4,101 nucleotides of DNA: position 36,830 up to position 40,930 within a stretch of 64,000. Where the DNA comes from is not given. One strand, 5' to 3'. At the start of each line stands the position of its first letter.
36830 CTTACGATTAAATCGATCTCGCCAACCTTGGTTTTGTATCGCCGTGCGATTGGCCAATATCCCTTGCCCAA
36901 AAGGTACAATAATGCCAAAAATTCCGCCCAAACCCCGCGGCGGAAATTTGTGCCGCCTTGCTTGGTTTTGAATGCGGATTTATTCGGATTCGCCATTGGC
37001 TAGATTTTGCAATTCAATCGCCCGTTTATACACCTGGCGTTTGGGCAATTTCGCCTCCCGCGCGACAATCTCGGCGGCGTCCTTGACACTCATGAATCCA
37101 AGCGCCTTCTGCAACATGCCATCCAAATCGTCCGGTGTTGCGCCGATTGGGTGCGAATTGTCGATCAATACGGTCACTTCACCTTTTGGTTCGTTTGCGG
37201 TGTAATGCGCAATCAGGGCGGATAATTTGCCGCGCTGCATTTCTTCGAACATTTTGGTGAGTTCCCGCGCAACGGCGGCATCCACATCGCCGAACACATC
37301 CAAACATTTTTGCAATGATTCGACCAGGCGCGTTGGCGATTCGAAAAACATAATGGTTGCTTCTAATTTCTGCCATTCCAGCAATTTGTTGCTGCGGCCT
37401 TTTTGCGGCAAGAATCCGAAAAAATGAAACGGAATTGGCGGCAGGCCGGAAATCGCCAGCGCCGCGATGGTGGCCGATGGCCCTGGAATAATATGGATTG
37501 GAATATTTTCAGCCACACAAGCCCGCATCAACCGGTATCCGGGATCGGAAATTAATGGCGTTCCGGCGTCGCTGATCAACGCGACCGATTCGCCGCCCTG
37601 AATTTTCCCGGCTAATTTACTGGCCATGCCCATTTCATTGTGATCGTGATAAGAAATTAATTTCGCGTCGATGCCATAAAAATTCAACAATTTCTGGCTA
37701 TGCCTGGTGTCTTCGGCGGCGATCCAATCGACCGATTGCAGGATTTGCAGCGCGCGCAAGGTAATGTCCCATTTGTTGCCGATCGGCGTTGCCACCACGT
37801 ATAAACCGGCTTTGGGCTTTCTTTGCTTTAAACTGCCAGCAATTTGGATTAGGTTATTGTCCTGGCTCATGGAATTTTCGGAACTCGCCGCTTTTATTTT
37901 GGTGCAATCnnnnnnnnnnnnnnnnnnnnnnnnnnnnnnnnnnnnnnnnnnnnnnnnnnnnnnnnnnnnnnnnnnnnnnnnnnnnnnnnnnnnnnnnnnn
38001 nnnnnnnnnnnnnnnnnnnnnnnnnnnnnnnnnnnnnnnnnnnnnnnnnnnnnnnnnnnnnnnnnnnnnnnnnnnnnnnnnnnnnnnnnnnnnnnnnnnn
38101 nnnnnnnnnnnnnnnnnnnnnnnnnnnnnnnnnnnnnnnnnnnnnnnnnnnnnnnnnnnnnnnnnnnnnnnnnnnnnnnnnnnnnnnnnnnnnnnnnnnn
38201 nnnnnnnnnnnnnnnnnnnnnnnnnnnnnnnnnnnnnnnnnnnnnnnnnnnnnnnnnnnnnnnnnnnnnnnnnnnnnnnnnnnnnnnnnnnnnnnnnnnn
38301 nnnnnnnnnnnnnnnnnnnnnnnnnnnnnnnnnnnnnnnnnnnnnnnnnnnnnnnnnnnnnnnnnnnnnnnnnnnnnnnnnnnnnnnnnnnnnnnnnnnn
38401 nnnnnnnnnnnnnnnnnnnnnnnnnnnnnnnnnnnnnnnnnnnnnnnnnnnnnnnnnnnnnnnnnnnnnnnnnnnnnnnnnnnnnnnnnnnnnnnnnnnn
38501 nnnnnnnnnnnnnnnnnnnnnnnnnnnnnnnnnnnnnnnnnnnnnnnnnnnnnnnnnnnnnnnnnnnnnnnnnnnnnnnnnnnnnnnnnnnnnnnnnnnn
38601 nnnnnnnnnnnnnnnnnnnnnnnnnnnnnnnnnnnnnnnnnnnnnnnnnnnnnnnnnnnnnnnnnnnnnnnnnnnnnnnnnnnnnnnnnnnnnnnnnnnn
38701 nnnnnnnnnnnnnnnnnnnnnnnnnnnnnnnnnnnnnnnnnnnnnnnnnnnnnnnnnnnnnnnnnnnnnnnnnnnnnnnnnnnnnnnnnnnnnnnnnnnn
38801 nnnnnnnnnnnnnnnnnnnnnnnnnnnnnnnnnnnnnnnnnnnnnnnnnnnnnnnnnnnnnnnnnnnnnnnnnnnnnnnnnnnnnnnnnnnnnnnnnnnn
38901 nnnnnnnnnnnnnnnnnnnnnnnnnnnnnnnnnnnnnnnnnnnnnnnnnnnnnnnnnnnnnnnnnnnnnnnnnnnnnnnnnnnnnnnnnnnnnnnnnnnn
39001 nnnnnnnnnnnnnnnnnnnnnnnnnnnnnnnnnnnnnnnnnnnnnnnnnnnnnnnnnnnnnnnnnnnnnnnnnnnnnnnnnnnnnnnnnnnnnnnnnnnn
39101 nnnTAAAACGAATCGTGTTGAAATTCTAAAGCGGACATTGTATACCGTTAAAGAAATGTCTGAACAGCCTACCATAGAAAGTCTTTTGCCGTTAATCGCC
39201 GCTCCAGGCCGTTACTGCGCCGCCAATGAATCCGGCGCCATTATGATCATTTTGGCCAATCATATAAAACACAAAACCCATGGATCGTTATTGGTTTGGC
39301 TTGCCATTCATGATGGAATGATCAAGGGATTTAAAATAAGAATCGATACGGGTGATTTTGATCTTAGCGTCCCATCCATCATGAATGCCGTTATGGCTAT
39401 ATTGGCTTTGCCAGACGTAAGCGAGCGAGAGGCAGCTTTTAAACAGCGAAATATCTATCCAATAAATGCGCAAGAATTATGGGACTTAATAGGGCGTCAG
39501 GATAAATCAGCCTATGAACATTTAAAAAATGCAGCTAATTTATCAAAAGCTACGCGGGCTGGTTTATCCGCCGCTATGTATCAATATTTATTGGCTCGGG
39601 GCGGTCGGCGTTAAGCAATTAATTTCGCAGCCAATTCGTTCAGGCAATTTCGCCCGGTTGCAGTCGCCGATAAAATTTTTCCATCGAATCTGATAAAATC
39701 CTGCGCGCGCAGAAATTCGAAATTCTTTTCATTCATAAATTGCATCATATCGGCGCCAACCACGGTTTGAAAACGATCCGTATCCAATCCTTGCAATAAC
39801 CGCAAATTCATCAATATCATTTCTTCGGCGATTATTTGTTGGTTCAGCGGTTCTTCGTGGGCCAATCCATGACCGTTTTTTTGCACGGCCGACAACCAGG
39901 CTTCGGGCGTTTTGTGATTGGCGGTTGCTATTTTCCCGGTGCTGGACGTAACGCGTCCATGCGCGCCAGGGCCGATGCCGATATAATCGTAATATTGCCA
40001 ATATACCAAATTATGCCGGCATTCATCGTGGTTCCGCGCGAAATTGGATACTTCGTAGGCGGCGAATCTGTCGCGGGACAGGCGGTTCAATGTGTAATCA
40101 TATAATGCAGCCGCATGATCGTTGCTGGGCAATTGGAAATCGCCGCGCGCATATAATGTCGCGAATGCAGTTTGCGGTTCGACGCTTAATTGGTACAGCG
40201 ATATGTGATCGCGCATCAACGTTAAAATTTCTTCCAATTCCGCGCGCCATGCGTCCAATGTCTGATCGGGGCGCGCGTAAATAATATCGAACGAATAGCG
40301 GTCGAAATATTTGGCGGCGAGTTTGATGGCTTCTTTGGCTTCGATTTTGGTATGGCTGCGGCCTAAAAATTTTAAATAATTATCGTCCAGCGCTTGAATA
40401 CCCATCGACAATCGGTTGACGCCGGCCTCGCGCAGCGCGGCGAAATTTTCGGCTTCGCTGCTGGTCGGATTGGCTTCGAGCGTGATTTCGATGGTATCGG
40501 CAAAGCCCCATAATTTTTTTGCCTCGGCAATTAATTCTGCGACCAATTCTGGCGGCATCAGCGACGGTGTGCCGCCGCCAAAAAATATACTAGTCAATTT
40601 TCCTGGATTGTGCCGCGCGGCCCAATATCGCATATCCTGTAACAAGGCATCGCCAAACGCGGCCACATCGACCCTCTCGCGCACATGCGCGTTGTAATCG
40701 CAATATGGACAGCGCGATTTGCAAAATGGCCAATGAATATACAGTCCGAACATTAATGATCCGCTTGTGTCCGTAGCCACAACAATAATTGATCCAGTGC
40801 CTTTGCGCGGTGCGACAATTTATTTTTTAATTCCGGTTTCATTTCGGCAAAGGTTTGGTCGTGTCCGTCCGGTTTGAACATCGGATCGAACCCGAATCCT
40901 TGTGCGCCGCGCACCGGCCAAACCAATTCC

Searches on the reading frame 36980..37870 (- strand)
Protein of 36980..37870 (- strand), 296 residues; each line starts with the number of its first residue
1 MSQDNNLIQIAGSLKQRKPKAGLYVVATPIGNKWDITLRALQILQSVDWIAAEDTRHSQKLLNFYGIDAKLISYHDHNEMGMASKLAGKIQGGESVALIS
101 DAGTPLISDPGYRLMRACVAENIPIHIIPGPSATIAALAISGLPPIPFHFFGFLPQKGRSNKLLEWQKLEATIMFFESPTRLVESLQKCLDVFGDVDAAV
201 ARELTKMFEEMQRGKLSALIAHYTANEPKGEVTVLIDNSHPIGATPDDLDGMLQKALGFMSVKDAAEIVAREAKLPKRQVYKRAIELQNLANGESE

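Call 87: search_protein_families(library=pfam, proteins=[window:36980-37870:-], max_evalue=0.0001)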
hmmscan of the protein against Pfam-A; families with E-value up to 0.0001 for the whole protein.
window:36980-37870:- (296 aa): 2 families
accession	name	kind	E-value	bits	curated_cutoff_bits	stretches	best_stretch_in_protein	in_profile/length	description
PF00590.25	TP_methylase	-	1.4e-28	100.7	27.8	1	23-219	2-211/212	Tetrapyrrole (Corrin/Porphyrin) Methylases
PF23016.2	RsmI_C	-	1.4e-11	44.4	27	1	244-288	2-46/46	RsmI C-terminal HTH domain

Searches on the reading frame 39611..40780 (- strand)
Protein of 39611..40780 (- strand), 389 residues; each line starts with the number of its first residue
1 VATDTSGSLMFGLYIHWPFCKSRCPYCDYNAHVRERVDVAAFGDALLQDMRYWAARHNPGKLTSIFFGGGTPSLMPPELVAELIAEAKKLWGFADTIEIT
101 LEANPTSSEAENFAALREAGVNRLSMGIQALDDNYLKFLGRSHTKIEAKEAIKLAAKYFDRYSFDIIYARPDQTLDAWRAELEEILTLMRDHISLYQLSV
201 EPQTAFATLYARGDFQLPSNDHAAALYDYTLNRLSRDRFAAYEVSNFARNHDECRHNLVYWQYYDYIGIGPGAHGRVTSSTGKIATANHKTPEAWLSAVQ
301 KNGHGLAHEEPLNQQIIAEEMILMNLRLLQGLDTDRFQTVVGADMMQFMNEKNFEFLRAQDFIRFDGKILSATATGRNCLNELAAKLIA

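Call 63: search_protein_families(library=pfam, proteins=[window:39611-40780:-], max_evalue=0.001)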
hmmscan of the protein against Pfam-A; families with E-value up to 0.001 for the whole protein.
window:39611-40780:- (389 aa): 2 families
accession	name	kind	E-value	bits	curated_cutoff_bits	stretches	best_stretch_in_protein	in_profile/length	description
PF04055.27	Radical_SAM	-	6.9e-26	91.8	29.5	1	14-180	1-161/166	Radical SAM superfamily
PF06969.22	HemN_C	-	3.3e-10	40.3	24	1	317-377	6-65/67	HemN C-terminal domain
